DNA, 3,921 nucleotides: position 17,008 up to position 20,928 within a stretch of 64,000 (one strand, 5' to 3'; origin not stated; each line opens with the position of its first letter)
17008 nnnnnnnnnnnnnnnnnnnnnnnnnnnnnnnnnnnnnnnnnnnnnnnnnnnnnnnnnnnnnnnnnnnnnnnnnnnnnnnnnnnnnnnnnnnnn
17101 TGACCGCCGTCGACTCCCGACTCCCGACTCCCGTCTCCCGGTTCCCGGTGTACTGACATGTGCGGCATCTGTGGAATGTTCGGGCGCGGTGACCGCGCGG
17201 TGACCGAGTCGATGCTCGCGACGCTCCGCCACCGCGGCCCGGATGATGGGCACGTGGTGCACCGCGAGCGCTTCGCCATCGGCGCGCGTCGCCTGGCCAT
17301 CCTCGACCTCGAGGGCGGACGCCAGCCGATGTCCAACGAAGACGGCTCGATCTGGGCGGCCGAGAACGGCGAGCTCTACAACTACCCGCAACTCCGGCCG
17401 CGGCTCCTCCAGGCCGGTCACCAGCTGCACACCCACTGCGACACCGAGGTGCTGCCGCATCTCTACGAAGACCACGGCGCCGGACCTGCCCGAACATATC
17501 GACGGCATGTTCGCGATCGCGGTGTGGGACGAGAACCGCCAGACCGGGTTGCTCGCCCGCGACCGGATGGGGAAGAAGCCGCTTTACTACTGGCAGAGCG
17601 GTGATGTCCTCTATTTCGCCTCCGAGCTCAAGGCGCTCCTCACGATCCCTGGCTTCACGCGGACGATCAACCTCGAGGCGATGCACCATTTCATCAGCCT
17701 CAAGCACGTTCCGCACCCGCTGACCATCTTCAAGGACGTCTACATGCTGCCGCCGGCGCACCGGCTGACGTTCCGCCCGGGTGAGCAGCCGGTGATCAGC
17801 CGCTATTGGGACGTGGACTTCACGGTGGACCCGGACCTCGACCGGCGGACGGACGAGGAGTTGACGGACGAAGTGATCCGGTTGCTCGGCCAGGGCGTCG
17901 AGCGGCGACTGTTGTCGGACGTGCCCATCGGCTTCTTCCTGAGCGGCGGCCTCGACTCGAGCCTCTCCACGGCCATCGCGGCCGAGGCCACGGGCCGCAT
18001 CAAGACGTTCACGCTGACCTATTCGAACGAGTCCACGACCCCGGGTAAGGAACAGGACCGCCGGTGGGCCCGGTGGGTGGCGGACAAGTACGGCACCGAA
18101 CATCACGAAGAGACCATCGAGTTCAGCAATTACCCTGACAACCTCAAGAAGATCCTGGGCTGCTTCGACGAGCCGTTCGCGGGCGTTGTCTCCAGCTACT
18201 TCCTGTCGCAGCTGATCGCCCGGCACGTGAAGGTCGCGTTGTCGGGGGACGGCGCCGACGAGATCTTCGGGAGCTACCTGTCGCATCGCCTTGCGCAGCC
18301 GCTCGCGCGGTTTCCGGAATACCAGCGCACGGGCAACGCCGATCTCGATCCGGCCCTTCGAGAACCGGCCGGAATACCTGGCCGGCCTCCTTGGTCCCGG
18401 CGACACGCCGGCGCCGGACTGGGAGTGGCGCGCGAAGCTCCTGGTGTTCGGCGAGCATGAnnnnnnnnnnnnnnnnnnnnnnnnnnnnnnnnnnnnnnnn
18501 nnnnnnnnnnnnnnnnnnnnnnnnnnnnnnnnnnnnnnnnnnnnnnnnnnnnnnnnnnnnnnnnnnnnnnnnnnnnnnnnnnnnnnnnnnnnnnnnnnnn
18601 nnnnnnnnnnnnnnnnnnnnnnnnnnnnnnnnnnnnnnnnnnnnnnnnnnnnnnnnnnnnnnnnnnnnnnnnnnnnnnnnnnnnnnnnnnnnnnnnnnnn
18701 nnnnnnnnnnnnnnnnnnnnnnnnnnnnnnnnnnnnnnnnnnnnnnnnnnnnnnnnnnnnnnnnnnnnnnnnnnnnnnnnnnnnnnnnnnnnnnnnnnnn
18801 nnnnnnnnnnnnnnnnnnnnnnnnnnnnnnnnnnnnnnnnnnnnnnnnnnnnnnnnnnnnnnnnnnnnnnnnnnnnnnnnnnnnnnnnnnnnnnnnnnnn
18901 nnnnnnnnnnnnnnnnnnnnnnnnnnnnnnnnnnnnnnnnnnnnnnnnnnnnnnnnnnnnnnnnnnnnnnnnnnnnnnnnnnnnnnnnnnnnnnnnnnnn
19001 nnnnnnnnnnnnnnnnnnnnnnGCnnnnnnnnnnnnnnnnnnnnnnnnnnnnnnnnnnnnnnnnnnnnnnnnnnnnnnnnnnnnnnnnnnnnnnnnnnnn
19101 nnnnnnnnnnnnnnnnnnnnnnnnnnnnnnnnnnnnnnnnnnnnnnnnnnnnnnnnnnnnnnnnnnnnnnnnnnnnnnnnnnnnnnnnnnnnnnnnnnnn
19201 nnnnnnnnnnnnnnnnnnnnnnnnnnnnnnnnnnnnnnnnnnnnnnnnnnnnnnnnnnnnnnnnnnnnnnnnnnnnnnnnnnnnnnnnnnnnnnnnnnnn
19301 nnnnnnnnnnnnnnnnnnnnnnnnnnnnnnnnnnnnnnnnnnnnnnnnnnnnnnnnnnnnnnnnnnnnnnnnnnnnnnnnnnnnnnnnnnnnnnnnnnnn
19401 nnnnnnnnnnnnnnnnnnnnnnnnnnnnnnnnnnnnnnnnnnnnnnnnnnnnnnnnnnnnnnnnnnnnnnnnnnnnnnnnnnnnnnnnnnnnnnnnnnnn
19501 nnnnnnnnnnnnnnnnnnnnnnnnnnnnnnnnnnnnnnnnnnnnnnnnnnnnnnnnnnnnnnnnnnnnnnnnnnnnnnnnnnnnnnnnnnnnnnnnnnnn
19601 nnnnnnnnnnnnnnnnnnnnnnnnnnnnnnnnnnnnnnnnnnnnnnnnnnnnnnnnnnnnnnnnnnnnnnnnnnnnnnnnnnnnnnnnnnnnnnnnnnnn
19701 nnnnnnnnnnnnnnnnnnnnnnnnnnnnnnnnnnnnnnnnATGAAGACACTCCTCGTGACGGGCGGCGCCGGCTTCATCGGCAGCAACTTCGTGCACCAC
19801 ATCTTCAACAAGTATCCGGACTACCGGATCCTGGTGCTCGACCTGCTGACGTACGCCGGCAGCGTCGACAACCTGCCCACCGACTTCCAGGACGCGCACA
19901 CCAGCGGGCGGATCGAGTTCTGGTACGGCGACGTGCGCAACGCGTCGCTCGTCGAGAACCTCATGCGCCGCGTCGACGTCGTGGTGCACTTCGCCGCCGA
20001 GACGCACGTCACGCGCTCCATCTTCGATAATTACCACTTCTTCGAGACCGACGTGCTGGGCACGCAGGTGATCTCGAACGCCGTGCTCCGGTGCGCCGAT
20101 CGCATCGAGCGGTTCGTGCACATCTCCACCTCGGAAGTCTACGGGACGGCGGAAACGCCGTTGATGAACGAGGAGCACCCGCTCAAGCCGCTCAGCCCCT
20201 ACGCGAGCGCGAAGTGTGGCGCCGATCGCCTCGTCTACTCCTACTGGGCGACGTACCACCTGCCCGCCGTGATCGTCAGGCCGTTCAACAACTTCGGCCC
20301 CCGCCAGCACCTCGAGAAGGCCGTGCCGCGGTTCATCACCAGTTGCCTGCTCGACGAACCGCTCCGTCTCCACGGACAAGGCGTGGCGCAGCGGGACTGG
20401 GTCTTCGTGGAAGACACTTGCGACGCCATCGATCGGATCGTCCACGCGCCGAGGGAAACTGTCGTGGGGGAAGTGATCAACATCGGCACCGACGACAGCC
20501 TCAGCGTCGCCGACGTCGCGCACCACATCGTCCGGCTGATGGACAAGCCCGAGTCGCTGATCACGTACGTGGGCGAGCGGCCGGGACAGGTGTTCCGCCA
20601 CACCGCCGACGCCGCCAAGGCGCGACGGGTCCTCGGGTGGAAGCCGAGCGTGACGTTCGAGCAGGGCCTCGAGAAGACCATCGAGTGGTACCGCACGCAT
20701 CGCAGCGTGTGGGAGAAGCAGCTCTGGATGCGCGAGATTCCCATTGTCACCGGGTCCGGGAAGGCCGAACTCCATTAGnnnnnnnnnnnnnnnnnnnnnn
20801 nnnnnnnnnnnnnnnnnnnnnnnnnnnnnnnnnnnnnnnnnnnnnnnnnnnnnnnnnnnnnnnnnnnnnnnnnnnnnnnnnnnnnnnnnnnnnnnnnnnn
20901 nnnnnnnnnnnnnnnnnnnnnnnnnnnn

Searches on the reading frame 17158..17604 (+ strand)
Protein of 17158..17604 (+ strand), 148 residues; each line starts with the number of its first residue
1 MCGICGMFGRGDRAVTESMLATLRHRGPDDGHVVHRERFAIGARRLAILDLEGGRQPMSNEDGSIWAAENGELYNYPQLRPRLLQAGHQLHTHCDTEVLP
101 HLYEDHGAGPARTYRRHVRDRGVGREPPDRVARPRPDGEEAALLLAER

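Call 39: search_protein_families(library=pfam, proteins=[window:17158-17604:+], max_evalue=0.01)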
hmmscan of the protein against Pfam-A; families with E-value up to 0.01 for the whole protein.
window:17158-17604:+ (148 aa): 2 families
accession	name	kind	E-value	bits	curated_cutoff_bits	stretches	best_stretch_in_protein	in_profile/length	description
PF13522.11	GATase_6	-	3.7e-19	69.5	27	1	28-111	1-82/130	Glutamine amidotransferase domain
PF13537.11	GATase_7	-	5.1e-19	68.9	25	1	44-107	2-67/123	Glutamine amidotransferase domain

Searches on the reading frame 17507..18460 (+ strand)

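Call 39: search_protein_families(library=pfam, proteins=[window:17507-18460:+], max_evalue=0.01)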
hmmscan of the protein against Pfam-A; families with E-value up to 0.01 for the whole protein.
window:17507-18460:+ (317 aa): 5 families
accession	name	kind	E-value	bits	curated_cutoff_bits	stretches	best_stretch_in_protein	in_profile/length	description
PF00733.27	Asn_synthase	-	4.8e-41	142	21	1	123-270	2-152/354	Asparagine synthase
PF13537.11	GATase_7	-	5.8e-15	55.8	25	1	1-45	77-122/123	Glutamine amidotransferase domain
PF13522.11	GATase_6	-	1.3e-09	38.6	27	1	1-40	91-130/130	Glutamine amidotransferase domain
PF02540.23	NAD_synthase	-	0.0002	21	21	1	125-205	7-82/242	NAD synthase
PF06508.19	QueC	-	0.0022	18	22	0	144-205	5-61/210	Queuosine biosynthesis protein QueC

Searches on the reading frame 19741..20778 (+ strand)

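Call 12: search_protein_families(library=pfam, proteins=[window:19741-20778:+], max_evalue=0.01)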
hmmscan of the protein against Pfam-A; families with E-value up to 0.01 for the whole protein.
window:19741-20778:+ (345 aa): 8 families
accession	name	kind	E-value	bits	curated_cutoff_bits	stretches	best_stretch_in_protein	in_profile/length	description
PF16363.11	GDP_Man_Dehyd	-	1.7e-70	238.6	27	1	5-313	1-332/332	GDP-mannose 4,6 dehydratase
PF01370.27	Epimerase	-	5.6e-57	193.4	20.9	1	5-249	2-240/240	NAD dependent epimerase/dehydratase family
PF01073.25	3Beta_HSD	-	3.7e-18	66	22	1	5-229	1-224/280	3-beta hydroxysteroid dehydrogenase/isomerase family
PF02719.21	Polysacc_synt_2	-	9.5e-17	61.5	20.2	1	4-131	1-129/293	Polysaccharide biosynthesis protein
PF07993.18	NAD_binding_4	-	2.3e-11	43.8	20.1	1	6-181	1-204/258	Male sterility protein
PF04321.23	RmlD_sub_bind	-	3.5e-08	33.3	27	1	4-169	3-140/287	RmlD substrate binding domain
PF13460.12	NAD_binding_10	-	1.4e-05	25.5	27.2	1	48-181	31-143/184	NAD(P)H-binding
PF05368.20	NmrA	-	0.00095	19.3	27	0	2-86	3-78/298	NmrA-like family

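Call 63: search_protein_families(library=ncbifam, proteins=[window:19741-20778:+], max_evalue=0.01)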
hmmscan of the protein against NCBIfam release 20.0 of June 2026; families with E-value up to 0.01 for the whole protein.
window:19741-20778:+ (345 aa): 30 families (the best 25 are shown)
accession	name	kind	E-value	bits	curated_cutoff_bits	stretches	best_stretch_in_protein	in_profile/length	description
TIGR01181.1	dTDP_gluc_dehyt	equivalog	3.8e-99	331.8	365.1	1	4-325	2-319/321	dTDP-glucose 4,6-dehydratase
NF007490.0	PRK10084.1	subfamily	1.1e-60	205.6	649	1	4-322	3-339/361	dTDP-glucose 4,6-dehydratase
TIGR04180.1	EDH_00030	hypoth_equivalog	2.9e-60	203.8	475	1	5-304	2-296/297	NAD-dependent 4,6-dehydratase LegB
NF007582.0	PRK10217.1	equivalog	7.6e-60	202.9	698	1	1-326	1-340/355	dTDP-glucose 4,6-dehydratase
TIGR01179.1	galE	equivalog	5.4e-39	133.9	262.3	1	4-321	2-329/332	UDP-glucose 4-epimerase GalE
NF008872.0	PRK11908.1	equivalog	4.1e-28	98.4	294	1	1-321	1-339/349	bifunctional UDP-4-keto-pentose/UDP-xylose synthase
NF011728.1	PRK15181.1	equivalog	4.6e-27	94.9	760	1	2-322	16-342/348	Vi polysaccharide biosynthesis UDP-N-acetylglucosaminuronic acid C-4 epimerase TviC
TIGR02197.1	heptose_epim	equivalog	1.7e-24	86.6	274.6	1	4-318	1-314/316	ADP-glyceromanno-heptose 6-epimerase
TIGR01472.1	gmd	equivalog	3.9e-21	75.6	415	1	5-311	4-332/342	GDP-mannose 4,6-dehydratase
NF007956.0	PRK10675.1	subfamily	5e-21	75.2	394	2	4-185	3-181/338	UDP-glucose 4-epimerase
TIGR02622.1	CDP_4_6_dhtase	equivalog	7.6e-21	74.6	278.45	1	2-321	5-334/352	CDP-glucose 4,6-dehydratase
NF005998.1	PRK08125.1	equivalog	1.5e-19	69.9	777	1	3-317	317-649/649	bifunctional UDP-4-amino-4-deoxy-L-arabinose formyltransferase/UDP-glucuronic acid oxidase ArnA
TIGR03466.1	HpnA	hypoth_equivalog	1.9e-18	66.5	367.65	1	3-190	2-176/327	hopanoid-associated sugar epimerase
NF042422.1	oxyalk_red_OleD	equivalog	5.3e-15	55.6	580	1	4-270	3-253/329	2-alkyl-3-oxoalkanoate reductase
TIGR03589.1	PseB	equivalog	7e-15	54.8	407.75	1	2-131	5-126/324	UDP-N-acetylglucosamine 4,6-dehydratase (inverting)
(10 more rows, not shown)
